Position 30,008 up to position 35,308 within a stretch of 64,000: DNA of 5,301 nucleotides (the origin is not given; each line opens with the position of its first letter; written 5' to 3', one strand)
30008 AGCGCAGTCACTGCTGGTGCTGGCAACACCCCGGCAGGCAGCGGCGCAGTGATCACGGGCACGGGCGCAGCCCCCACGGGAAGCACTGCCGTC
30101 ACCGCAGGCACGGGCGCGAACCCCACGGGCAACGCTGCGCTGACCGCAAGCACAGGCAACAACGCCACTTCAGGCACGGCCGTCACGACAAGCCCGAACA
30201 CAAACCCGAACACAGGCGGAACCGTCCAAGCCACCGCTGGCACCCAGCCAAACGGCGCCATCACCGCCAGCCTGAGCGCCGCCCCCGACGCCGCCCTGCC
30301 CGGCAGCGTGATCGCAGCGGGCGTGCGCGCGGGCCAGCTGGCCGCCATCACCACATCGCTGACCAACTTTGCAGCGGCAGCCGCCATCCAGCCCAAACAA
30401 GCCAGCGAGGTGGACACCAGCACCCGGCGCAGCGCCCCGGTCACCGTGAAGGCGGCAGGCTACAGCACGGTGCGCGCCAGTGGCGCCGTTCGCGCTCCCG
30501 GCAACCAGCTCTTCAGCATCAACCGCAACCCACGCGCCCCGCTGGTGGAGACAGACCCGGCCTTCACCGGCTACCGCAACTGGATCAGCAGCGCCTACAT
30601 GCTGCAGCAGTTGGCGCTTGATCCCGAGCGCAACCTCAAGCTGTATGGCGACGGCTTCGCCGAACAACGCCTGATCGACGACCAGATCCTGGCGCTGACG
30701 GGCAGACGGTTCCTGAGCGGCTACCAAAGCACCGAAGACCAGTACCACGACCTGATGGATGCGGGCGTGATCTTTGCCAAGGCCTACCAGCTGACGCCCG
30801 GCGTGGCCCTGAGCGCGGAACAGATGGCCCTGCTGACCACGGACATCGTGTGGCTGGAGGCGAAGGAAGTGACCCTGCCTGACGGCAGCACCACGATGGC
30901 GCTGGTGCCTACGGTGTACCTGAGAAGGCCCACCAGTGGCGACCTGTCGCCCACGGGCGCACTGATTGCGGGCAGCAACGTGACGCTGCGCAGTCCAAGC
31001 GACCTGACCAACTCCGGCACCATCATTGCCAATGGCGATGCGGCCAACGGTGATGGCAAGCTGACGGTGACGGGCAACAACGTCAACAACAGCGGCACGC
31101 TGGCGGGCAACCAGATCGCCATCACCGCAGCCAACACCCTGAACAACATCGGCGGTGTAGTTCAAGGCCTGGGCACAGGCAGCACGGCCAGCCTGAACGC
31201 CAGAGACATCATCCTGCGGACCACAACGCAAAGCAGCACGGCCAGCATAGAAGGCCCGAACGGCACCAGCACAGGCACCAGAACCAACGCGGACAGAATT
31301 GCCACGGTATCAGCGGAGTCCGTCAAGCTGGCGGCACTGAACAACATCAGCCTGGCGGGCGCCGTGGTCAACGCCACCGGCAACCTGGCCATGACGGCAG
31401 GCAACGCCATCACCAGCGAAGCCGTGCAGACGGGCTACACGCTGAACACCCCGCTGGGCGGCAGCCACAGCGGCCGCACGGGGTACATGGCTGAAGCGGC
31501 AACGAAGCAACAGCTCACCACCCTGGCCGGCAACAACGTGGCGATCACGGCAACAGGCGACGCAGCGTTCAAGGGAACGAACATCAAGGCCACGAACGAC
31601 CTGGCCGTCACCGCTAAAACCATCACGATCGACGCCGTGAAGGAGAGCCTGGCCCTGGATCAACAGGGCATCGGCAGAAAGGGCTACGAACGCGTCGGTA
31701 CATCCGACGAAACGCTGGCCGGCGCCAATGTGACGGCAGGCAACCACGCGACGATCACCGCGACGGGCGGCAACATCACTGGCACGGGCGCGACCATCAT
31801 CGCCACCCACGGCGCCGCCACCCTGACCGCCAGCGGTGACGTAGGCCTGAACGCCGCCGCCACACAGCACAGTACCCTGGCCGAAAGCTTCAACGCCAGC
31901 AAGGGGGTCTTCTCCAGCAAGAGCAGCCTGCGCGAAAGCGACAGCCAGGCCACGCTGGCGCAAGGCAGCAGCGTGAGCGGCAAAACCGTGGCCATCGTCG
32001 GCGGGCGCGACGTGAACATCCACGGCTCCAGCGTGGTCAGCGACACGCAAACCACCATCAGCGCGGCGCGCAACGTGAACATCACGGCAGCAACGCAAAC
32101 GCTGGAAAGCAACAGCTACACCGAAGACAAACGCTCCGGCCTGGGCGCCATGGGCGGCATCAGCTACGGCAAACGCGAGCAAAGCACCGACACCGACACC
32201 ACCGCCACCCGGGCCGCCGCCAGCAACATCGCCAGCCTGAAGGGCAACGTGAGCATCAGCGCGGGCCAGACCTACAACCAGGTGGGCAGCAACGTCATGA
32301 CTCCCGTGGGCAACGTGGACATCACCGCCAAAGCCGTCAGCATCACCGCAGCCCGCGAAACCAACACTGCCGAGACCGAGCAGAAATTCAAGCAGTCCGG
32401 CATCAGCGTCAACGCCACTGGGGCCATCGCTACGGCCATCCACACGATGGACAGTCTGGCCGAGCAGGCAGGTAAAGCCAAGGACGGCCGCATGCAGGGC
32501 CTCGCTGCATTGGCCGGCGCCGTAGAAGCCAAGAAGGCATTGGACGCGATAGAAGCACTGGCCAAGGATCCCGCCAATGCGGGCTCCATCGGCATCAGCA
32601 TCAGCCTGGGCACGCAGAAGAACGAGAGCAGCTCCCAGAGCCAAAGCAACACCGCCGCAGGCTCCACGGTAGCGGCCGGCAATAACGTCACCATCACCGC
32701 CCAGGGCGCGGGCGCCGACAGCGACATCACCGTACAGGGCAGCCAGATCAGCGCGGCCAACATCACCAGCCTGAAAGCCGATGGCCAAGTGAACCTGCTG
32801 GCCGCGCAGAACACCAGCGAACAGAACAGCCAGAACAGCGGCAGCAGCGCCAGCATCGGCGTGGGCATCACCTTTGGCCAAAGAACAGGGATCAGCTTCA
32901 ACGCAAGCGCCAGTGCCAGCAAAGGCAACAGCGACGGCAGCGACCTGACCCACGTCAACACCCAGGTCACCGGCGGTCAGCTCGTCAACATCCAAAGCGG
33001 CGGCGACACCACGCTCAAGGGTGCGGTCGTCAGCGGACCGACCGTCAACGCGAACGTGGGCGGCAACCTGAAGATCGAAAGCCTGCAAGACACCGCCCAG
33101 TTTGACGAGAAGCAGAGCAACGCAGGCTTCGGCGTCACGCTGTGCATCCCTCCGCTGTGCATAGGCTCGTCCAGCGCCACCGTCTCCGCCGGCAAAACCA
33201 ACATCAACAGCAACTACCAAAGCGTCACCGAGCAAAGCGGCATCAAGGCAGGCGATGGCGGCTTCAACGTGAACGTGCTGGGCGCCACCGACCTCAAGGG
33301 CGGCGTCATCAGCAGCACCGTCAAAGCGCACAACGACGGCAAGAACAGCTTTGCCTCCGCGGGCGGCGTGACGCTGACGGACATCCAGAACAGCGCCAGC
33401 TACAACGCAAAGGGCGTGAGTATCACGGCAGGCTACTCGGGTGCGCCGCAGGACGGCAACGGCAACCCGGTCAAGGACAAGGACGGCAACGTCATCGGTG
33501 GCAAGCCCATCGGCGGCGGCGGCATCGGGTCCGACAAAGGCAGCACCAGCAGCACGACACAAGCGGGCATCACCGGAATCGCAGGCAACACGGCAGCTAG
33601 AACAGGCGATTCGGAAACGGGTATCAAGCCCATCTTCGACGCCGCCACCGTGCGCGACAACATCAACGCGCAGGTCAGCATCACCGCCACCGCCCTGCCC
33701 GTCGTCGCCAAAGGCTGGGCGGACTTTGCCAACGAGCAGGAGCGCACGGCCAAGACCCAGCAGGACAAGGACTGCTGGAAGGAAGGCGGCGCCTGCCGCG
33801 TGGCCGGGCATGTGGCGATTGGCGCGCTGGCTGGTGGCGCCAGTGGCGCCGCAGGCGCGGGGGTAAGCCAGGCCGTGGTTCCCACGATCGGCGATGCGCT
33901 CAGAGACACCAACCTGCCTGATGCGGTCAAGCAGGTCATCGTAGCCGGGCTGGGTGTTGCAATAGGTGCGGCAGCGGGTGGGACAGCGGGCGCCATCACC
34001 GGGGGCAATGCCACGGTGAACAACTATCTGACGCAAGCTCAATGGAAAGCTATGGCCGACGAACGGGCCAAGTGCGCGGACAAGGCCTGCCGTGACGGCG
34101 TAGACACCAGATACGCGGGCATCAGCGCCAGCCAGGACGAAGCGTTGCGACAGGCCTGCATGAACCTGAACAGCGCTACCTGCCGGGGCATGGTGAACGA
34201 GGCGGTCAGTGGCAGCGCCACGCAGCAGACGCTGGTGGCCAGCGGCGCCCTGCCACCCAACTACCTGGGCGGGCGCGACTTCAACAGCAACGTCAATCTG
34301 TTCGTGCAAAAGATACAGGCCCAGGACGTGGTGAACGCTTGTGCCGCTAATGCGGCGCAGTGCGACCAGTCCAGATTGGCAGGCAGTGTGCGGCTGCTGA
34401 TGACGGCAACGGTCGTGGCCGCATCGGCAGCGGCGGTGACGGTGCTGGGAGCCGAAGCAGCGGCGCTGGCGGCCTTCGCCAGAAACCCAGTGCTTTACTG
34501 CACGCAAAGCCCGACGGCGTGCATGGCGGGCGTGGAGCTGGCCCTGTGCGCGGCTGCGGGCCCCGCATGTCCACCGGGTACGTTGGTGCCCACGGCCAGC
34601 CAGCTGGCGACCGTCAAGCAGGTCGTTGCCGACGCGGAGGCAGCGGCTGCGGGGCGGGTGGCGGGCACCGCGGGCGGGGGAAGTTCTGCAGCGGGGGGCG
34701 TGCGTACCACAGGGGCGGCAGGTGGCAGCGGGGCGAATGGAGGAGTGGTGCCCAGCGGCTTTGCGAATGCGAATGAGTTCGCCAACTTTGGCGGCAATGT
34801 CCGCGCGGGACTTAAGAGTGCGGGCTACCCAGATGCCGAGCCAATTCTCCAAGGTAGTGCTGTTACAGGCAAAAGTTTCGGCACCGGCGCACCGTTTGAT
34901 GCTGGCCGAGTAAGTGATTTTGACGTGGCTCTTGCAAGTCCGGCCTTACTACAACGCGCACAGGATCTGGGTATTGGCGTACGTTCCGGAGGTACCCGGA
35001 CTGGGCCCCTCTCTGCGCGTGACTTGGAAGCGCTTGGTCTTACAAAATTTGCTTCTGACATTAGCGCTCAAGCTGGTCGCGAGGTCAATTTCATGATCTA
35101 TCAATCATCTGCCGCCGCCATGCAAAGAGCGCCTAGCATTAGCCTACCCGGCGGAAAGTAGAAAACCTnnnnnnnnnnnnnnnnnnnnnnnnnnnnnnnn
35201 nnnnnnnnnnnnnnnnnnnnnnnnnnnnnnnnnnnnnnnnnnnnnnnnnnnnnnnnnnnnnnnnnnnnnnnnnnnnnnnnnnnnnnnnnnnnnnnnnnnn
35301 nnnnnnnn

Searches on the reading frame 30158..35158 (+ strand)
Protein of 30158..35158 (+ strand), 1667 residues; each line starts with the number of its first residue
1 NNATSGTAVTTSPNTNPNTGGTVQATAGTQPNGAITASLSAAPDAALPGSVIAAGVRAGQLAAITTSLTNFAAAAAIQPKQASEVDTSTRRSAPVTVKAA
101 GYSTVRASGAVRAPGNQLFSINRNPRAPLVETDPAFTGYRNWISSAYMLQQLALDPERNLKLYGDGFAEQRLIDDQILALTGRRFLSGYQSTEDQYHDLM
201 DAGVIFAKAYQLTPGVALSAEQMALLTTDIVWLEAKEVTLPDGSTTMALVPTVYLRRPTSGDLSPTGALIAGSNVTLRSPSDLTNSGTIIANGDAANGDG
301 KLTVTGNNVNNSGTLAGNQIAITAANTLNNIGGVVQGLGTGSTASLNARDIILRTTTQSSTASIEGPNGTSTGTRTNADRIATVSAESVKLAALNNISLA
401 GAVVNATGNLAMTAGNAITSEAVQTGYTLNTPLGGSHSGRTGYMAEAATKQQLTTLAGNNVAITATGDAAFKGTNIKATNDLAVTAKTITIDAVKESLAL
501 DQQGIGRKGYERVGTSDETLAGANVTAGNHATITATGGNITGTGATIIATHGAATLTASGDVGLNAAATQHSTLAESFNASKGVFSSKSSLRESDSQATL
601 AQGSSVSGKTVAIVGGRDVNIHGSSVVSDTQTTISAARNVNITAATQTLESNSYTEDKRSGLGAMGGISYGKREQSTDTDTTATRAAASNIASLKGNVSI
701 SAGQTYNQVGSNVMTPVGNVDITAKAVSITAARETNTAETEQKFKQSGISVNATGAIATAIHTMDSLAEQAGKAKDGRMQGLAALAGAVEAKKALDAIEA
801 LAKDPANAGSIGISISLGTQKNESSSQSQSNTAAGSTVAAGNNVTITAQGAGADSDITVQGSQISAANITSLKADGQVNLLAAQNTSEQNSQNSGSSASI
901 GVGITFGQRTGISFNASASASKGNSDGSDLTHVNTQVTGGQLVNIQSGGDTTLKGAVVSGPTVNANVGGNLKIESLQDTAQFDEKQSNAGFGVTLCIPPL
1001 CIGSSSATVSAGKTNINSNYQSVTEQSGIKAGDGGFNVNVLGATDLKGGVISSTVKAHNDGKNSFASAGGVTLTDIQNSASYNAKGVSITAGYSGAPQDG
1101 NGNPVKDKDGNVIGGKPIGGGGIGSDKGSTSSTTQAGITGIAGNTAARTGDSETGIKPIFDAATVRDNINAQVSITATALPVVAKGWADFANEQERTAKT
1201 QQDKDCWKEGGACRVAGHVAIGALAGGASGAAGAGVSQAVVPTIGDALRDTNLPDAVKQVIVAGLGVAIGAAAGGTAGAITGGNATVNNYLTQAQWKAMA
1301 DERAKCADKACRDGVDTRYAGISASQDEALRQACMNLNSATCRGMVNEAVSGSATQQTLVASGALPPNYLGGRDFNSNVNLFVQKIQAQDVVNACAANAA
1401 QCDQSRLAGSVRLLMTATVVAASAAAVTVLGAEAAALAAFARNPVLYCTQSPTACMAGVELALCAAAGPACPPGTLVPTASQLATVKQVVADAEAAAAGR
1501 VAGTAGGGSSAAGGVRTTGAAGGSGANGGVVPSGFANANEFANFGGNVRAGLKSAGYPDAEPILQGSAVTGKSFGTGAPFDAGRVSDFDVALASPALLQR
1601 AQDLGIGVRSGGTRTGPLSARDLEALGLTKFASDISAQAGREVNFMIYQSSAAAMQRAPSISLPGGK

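Call 10: search_protein_families(library=pfam, proteins=[window:30158-35158:+], max_evalue=0.001)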
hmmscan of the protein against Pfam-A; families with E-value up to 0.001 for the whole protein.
window:30158-35158:+ (1667 aa): 1 family
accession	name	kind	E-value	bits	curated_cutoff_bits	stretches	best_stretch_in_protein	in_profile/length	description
PF13332.12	Fil_haemagg_2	-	1.5e-55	188.4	22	4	817-989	1-170/170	Hemagglutinin repeat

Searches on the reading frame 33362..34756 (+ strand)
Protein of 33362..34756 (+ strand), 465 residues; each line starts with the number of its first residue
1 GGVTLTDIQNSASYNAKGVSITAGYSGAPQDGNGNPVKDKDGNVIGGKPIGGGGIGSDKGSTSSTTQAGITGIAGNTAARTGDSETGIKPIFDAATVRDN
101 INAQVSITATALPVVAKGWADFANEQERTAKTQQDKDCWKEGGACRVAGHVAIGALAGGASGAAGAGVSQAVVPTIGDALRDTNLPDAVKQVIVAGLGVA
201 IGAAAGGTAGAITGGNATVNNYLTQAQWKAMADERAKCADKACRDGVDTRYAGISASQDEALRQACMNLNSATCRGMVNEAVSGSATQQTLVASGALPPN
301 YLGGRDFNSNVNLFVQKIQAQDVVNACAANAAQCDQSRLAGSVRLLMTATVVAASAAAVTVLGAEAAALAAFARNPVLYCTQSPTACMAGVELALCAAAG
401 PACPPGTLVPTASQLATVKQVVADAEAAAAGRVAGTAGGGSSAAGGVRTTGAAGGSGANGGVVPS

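Call 49: search_protein_families(library=pfam, proteins=[window:33362-34756:+], max_evalue=1)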
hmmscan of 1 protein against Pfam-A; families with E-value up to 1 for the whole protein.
window:33362-34756:+ (465 aa): 2 families
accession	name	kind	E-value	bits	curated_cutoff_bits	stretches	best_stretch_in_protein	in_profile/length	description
PF11794.13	HpaB_N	-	0.0012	18.9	35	1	255-382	74-202/270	4-hydroxyphenylacetate 3-hydroxylase N terminal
PF21726.2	DUF6862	-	0.0015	19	24.1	1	227-282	5-59/67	Family of unknown function (DUF6862)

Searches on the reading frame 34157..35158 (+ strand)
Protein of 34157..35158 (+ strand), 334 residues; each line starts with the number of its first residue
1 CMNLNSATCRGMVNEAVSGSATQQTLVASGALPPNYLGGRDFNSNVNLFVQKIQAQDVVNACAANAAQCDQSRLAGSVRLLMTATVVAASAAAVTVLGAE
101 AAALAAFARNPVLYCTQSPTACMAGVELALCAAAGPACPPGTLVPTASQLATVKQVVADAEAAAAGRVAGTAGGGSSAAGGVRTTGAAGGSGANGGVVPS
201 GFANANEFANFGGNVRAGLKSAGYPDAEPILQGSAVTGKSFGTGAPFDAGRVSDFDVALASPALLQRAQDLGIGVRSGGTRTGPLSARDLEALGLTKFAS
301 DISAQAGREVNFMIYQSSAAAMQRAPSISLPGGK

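Call 8: search_protein_families(library=pfam, proteins=[window:34157-35158:+], max_evalue=1)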
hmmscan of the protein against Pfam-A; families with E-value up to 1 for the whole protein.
window:34157-35158:+ (334 aa): 1 family
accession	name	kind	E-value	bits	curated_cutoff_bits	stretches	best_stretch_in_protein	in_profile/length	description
PF11794.13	HpaB_N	-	0.0082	16.2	35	1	11-117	95-202/270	4-hydroxyphenylacetate 3-hydroxylase N terminal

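Call 9: search_protein_families(library=ncbifam, proteins=[window:34157-35158:+], max_evalue=1)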
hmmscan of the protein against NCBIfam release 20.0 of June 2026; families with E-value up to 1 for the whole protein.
window:34157-35158:+ (334 aa): 0 families
